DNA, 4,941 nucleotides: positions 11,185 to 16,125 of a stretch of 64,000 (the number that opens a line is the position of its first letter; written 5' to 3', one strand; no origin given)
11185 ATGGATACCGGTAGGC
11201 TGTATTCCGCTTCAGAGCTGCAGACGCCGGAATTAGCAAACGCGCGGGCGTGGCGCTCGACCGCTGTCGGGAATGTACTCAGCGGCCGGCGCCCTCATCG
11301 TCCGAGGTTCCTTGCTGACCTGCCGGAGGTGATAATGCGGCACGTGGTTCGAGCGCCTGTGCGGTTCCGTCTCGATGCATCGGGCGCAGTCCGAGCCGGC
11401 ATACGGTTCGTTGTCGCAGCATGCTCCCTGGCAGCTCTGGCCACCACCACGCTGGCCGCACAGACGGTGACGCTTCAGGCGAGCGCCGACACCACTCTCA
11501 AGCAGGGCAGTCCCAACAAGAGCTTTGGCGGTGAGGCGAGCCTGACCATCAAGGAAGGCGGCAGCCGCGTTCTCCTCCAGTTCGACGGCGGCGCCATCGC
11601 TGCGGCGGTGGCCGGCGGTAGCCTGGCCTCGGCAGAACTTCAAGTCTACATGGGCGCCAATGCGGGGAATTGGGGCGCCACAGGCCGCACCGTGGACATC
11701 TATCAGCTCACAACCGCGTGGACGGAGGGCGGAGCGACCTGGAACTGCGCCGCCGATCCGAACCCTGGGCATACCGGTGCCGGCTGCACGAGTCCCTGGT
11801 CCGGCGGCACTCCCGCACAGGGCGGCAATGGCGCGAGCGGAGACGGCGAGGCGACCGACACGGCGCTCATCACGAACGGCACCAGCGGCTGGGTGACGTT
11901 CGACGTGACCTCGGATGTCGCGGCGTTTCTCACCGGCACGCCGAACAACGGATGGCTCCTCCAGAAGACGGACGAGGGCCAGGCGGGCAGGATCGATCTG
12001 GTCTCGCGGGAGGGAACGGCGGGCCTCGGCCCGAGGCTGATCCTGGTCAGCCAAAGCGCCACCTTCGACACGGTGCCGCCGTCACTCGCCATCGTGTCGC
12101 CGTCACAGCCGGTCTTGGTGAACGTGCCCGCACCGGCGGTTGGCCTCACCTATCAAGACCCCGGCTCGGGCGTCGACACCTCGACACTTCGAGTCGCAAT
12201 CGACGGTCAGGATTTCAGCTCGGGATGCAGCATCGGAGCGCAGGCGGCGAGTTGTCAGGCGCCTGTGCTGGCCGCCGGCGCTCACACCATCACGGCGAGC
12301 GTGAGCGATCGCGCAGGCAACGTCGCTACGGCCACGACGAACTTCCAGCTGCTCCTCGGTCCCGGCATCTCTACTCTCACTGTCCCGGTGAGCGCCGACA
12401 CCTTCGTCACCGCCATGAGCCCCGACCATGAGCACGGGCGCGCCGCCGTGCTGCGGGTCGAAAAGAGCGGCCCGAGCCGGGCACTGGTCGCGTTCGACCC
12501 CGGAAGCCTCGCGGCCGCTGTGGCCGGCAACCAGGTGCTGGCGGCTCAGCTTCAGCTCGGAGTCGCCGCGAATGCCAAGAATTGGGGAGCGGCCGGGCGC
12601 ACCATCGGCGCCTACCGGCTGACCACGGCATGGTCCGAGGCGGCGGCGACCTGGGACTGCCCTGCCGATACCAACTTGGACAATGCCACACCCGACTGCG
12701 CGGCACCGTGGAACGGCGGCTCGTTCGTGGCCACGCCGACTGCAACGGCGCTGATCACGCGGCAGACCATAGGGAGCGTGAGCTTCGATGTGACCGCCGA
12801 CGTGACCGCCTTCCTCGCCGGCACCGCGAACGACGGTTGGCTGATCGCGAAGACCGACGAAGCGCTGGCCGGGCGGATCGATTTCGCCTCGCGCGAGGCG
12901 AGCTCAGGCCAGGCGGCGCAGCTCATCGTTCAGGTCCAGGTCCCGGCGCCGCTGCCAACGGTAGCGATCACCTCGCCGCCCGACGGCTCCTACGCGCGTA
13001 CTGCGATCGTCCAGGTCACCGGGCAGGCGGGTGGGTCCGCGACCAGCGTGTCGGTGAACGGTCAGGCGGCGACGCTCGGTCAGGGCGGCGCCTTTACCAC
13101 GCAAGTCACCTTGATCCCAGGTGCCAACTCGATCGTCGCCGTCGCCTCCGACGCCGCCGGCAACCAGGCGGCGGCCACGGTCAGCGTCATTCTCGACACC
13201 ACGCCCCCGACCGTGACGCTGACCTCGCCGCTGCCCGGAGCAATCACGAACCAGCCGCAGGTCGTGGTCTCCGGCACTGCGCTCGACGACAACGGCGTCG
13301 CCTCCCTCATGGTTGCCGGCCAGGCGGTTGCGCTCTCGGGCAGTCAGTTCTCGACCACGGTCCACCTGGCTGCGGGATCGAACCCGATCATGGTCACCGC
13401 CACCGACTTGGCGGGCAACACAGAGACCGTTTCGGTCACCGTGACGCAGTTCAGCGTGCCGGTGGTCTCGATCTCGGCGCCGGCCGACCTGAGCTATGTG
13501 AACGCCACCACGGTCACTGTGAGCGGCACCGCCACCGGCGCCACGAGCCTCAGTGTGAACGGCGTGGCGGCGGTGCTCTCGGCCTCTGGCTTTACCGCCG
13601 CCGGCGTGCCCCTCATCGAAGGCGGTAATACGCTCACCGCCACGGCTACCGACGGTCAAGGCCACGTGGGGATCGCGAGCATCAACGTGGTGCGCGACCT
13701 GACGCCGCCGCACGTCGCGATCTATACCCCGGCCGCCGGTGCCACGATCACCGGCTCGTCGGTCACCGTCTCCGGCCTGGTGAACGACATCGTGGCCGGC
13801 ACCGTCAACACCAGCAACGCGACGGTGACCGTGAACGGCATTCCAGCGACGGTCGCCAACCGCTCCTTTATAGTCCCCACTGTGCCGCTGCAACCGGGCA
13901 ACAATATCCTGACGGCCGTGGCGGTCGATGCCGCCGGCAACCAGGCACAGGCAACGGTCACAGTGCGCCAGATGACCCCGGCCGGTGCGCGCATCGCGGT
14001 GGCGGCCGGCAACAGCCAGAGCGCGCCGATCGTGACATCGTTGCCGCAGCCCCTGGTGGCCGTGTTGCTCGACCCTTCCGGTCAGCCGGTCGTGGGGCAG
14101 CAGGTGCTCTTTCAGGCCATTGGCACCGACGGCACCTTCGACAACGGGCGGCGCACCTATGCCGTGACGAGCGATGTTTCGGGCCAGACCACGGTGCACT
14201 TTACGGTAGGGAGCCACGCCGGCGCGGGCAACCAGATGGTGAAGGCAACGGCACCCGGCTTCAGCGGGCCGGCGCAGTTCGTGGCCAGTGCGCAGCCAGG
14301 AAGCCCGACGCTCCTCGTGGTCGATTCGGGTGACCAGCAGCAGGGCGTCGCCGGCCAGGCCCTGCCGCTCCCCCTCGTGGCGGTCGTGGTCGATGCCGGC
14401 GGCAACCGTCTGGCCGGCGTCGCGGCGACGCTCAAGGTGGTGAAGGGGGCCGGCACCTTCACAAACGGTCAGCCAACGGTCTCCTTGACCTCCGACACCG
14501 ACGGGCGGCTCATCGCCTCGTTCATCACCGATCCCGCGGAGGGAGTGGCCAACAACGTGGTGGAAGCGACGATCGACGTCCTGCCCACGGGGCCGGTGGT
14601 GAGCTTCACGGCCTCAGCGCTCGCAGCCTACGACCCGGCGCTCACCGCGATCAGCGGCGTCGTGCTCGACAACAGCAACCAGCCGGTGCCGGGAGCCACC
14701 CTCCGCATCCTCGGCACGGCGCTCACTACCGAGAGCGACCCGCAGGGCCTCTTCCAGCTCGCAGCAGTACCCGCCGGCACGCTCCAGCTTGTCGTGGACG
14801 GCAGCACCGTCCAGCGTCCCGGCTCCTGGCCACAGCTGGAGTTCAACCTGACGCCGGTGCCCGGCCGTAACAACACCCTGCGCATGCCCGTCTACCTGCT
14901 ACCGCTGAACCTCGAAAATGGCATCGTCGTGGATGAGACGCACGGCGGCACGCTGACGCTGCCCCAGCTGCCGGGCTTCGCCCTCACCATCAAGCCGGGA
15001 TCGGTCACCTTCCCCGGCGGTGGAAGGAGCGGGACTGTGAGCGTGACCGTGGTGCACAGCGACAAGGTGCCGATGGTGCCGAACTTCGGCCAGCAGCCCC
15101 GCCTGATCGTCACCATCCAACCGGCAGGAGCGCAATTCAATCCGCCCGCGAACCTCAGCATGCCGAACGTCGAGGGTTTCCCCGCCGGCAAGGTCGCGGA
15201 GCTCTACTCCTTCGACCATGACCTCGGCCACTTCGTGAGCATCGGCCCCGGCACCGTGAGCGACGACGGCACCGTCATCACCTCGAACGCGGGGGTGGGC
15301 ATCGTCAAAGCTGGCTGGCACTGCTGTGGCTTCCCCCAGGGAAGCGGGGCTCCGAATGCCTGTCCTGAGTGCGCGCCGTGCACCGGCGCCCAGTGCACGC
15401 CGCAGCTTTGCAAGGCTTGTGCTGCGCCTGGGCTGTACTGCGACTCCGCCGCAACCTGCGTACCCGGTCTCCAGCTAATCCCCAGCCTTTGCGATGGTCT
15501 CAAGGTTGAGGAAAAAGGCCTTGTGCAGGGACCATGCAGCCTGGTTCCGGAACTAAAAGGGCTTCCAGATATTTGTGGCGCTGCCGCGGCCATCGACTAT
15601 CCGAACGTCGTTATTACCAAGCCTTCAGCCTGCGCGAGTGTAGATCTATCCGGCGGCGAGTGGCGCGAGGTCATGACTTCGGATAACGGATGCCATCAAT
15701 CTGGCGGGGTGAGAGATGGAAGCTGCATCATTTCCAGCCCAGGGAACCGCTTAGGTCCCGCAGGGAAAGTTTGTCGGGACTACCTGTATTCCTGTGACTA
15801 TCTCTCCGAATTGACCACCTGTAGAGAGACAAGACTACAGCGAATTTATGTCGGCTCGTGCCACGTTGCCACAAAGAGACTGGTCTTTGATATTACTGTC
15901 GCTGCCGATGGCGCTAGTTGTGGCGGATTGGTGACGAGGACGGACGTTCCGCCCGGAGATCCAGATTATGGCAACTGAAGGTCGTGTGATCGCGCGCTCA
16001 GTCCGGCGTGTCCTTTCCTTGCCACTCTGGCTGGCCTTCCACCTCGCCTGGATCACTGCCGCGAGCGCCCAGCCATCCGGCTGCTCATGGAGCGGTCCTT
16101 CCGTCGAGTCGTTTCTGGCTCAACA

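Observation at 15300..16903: Low-GC cassette: Cys-rich C-terminal module of the 1547-aa surface protein plus an overlapping downstream gene (polymorphic C-terminal domain candidate)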

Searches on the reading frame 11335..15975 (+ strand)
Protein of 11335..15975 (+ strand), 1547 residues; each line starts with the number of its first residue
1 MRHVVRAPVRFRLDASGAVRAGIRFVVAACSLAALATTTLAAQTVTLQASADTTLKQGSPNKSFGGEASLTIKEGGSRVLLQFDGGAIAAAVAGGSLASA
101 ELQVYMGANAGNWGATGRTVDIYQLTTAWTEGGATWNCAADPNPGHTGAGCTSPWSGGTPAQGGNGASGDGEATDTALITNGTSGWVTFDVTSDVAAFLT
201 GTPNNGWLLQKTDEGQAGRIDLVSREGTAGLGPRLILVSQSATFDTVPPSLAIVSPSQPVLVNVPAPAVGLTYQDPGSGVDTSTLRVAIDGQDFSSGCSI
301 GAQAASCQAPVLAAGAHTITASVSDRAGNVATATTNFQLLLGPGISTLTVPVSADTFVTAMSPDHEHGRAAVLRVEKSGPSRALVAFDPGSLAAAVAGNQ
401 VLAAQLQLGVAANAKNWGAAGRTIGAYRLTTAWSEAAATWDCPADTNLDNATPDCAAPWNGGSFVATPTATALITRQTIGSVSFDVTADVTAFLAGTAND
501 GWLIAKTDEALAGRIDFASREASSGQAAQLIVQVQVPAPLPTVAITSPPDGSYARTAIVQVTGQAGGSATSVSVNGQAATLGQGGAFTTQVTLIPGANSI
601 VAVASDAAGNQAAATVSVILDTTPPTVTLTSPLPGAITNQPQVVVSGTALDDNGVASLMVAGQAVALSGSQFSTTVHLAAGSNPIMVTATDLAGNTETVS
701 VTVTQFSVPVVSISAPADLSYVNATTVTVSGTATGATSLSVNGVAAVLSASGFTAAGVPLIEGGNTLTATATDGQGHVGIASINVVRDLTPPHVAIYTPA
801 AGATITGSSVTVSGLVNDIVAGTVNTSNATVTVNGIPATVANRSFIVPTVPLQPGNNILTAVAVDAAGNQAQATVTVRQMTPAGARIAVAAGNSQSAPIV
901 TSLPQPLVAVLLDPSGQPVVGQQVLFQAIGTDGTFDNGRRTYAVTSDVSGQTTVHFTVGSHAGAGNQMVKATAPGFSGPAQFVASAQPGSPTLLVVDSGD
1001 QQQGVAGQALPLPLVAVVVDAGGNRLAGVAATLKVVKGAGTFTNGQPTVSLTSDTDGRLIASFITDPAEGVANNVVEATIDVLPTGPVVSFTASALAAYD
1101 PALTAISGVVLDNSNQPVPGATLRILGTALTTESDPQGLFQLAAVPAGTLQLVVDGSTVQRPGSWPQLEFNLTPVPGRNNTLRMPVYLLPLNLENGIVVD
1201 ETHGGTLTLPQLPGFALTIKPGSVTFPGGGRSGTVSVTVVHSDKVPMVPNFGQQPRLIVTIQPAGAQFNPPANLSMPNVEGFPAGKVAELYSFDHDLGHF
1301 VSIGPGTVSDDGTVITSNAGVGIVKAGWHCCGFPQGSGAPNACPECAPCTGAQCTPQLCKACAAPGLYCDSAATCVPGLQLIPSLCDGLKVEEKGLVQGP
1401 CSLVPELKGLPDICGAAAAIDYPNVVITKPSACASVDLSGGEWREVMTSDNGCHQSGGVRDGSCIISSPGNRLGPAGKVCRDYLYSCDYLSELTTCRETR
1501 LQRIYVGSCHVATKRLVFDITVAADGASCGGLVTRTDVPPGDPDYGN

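Call 6: search_protein_families(library=pfam, proteins=[window:11335-15975:+], max_evalue=0.01)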
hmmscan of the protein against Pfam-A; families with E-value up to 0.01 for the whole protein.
window:11335-15975:+ (1547 aa): 7 families
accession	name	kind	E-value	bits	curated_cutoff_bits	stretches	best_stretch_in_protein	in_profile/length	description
PF09136.16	Glucodextran_B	-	4e-47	158.5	27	4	625-704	1-80/83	Glucodextranase, domain B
PF24517.2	CBM96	-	6e-30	104.7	26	3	44-138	2-94/164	Carbohydrate-binding module family 96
PF19077.6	Big_13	-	2.8e-12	47.5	27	2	639-704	27-99/102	Bacterial Ig-like domain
PF13620.12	CarboxypepD_reg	-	4.3e-09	37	32.3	1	1106-1156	2-56/82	Carboxypeptidase regulatory-like domain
PF13715.12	CarbopepD_reg_2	-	9.3e-09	35.6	32.2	1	1106-1155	1-51/88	CarboxypepD_reg-like domain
PF02494.22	HYR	-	3.2e-06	27.8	21.7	0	621-704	2-80/81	HYR domain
PF13750.12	Big_3_3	-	0.0026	17.9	27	0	595-632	14-51/157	Bacterial Ig-like domain (group 3)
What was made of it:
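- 11335..15978 (+): Giant gene A, 1547 aa. Order of parts: signal peptide, CBM96/DNRLRE modules, Ig-like repeats (Glucodextran_B/Big_13), CarboxypepD_reg, pre-domain, Cys knot, variable tail. Pfam: Glucodextran_B 4e-47, CBM96 6e-30, Big_13, CarboxypepD_reg at aa 1106-1156 (call 6).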

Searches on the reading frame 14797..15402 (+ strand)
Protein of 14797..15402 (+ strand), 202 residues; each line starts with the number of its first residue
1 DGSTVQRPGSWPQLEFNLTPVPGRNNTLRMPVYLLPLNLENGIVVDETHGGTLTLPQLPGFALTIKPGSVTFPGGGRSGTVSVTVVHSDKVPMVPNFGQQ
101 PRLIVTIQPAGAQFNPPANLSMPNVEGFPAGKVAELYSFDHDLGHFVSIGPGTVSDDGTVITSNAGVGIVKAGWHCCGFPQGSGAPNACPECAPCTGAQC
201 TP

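Call 64: search_solved_structures(query=A5, max_evalue=1, show_alignments=2)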
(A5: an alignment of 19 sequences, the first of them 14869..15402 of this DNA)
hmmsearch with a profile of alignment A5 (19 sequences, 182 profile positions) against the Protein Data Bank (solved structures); distinct sequences matched with E-value up to 1: 3.
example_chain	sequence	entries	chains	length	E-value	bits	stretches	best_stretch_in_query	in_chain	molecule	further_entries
6m3q_E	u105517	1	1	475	0.051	16.3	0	25-110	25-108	Ankyrin-2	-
4d8o_A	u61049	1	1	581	0.13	15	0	25-110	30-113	Ankyrin-2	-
6m3p_E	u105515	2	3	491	0.18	14.5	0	24-109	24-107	Ankyrin-3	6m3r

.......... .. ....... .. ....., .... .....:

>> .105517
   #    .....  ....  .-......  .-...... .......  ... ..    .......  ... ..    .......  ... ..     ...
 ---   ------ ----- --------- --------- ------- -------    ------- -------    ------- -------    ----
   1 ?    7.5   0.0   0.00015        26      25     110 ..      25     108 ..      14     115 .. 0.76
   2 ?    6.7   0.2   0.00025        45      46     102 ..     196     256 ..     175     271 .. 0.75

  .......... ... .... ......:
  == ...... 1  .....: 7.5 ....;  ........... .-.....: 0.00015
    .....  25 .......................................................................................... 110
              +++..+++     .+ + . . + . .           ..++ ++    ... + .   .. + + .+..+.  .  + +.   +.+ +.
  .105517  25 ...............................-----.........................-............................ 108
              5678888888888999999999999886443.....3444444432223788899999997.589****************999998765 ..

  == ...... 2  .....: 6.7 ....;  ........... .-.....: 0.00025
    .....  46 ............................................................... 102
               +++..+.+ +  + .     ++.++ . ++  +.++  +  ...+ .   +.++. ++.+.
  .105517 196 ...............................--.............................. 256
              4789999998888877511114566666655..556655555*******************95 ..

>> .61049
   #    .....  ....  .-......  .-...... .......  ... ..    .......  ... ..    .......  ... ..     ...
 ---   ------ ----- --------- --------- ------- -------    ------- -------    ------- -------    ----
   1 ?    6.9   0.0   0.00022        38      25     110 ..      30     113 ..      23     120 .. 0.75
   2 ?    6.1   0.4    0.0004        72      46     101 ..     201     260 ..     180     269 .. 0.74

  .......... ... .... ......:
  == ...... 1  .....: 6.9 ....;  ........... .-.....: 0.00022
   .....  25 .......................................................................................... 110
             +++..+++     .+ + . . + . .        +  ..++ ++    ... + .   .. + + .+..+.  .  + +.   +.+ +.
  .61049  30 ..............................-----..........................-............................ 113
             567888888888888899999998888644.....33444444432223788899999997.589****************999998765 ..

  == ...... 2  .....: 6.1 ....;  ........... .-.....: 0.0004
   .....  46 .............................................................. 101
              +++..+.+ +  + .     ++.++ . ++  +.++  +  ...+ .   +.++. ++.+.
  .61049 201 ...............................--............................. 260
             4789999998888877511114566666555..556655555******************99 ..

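Call 67: search_protein_families(library=pfam, alignment_id=A5, max_evalue=5)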
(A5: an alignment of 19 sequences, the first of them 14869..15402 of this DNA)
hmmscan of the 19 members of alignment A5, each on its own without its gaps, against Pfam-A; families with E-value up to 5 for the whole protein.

A. member 1, window:14869-15402:+ (178 aa): 1 family
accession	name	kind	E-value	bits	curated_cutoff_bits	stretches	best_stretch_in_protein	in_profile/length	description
PF00791.26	ZU5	-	0.044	14.5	21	1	24-99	7-79/97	ZU5 domain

B. families by the number of members that match (of 19 scanned): 1 family
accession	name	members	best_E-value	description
PF00791.26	ZU5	8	0.0043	ZU5 domain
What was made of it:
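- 14869..15312 (+): Conserved pre-domain, aa 1179-1326 (….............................…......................…GIVKAGW). It is the last scaffold module and is possibly ZU5-like. ZU5 is the only Pfam family hit, in 8 of 19 members; best E 0.0043, window 0.044, below threshold (call 67).
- On ZU5 autoproteolytic domain (PF00791): Best E 0.0043; window 14.5 bits vs cut-off 21 (call 67).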

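Call 89: search_solved_structures(query=A6, max_evalue=10, show_alignments=1)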
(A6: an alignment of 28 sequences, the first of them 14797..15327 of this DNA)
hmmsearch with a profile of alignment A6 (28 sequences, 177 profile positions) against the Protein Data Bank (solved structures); distinct sequences matched with E-value up to 10: 8.
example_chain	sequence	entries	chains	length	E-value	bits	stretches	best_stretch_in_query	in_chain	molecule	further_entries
1gg4_A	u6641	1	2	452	0.2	14.4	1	20-117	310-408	UDP-N-ACETYLMURAMOYLALANYL-D-GLUTAMYL-2,6-DIAMINOPIMELATE-D-ALANYL-D-ALANYL LIGASE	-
6m3q_E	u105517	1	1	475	0.21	14.3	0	71-125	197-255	Ankyrin-2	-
6m3p_E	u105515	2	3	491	0.23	14.2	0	49-133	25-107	Ankyrin-3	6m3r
4igb_A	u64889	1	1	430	0.3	13.9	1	45-145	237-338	LPXTG cell wall surface protein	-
4igb_B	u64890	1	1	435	0.3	13.8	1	45-145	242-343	LPXTG cell wall surface protein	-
4igb_C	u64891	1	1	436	0.3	13.8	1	45-145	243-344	LPXTG cell wall surface protein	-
4igb_D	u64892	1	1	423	0.3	13.8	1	45-145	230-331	LPXTG cell wall surface protein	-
4d8o_A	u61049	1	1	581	0.41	13.4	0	71-125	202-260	Ankyrin-2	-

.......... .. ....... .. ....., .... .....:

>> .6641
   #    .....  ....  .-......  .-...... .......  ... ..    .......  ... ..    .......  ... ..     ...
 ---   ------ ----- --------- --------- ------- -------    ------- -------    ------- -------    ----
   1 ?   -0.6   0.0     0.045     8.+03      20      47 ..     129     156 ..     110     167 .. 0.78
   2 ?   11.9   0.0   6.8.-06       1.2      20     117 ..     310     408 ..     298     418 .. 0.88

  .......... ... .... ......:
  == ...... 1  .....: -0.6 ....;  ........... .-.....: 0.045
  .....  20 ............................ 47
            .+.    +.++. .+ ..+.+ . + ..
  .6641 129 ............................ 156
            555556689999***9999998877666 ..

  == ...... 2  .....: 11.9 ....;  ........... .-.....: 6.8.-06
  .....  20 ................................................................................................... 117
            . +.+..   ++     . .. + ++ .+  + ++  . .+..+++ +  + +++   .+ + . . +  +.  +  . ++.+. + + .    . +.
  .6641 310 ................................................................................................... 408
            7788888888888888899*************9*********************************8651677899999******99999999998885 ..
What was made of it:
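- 14869..15312 (+): Ankyrin ZU5 in the PDB at E 0.05-0.2 (calls 64, 89).
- On ZU5 autoproteolytic domain (PF00791): PDB ankyrin ZU5 at E 0.05, rising to 0.2 with a deeper profile (calls 64, 89).
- Tried and rejected: The E-value went from 0.05 to 0.2, with unrelated hits at similar scores (call 89).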
